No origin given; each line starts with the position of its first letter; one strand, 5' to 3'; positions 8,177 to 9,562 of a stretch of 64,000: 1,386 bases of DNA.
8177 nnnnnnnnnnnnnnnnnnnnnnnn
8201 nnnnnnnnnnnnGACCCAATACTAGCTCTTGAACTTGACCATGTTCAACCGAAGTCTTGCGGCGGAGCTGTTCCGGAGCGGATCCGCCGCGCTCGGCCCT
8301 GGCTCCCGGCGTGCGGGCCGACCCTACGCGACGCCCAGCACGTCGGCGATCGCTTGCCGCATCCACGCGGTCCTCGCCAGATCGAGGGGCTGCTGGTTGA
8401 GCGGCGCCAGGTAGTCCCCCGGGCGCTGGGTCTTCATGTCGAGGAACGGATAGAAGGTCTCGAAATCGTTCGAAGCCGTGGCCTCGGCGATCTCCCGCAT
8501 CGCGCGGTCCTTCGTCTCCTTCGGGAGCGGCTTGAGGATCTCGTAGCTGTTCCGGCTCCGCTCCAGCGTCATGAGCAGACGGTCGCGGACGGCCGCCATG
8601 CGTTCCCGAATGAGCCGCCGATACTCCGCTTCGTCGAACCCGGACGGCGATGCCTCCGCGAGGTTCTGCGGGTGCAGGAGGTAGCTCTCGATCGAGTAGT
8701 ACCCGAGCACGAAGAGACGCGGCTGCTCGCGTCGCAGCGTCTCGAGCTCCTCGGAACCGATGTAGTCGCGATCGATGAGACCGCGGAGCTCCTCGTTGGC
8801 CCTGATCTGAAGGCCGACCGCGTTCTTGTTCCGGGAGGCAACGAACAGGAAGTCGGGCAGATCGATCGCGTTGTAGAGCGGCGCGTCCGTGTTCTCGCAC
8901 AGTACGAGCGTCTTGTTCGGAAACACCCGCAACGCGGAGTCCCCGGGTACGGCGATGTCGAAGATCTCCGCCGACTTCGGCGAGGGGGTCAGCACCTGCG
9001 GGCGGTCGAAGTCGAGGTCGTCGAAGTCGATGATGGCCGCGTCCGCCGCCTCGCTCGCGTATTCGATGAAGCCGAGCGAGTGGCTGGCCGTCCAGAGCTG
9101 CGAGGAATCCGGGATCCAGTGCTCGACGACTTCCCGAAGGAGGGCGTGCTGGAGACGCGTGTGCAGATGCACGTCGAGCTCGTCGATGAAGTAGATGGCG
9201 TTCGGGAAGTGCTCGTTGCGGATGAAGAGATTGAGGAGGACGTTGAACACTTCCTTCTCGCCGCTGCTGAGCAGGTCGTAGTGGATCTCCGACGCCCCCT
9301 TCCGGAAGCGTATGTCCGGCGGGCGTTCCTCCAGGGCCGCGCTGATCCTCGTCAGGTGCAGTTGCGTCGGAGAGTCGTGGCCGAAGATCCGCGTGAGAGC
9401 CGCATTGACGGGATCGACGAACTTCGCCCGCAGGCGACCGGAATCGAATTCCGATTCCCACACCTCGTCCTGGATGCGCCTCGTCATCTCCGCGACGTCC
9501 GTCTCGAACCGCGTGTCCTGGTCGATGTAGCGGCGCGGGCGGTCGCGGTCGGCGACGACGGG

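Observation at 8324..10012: Single-gene ABC ATPase-TOPRIM fusion, a PARIS/OLD-like defence candidate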

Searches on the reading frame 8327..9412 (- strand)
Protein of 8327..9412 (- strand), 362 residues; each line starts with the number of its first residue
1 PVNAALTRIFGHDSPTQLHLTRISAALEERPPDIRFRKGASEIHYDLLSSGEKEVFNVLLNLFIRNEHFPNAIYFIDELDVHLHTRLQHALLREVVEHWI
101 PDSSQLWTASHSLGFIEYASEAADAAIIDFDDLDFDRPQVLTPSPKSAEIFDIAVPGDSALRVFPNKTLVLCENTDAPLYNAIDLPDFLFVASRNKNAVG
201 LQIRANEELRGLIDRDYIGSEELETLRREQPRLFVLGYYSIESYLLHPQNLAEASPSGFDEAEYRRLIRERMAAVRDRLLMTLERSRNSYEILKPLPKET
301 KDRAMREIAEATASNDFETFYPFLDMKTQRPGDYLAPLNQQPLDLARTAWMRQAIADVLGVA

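Call 52: search_protein_families(library=padloc, proteins=[window:8327-9412:-], max_evalue=1)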
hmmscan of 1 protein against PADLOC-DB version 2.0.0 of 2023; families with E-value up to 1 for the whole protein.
window:8327-9412:- (362 aa): 52 families (the best 25 are shown)
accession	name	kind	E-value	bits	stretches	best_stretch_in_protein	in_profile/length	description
PDLC02981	AriAB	-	8.1e-12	42.6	1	42-127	304-388/694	-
PDLC02980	AriA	-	1.1e-08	33.4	1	37-116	227-303/304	-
PDLC04164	AriA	-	6.2e-08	30.5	1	24-112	148-232/253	-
PDLC02335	AbiLi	-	7e-07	26.6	1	45-116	173-241/326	AbiLi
PDLC00305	PtuA1|PtuA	-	8.9e-07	26.6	1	33-120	197-292/392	AAA ATPase domain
PDLC02914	ATPase-Toprim_I-B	-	1.7e-06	25.5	1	30-120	167-252/443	-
PDLC00268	PtuA1|PtuA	-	3e-06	24.9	1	39-93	230-290/411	AAA ATPase domain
PDLC02979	AriA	-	4.9e-06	24.6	1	41-116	293-373/373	-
PDLC00290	PtuA1|PtuA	-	2.9e-05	21.6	1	29-112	228-309/414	AAA ATPase domain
PDLC04737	PDC-M62A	-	3.5e-05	21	1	41-98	391-455/601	-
PDLC00289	PtuA1|PtuA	-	3.7e-05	20.9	1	38-112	218-288/404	AAA ATPase domain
PDLC04609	PDC-M38A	-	3.8e-05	21.1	1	55-121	263-325/371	-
PDLC00271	PtuA1|PtuA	-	4.1e-05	21.3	1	28-97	227-305/421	AAA ATPase domain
PDLC00276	PtuA1|PtuA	-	4.4e-05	21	1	27-99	51-124/239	AAA ATPase domain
PDLC02983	AriB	-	9.5e-05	20.6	1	205-259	52-104/236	-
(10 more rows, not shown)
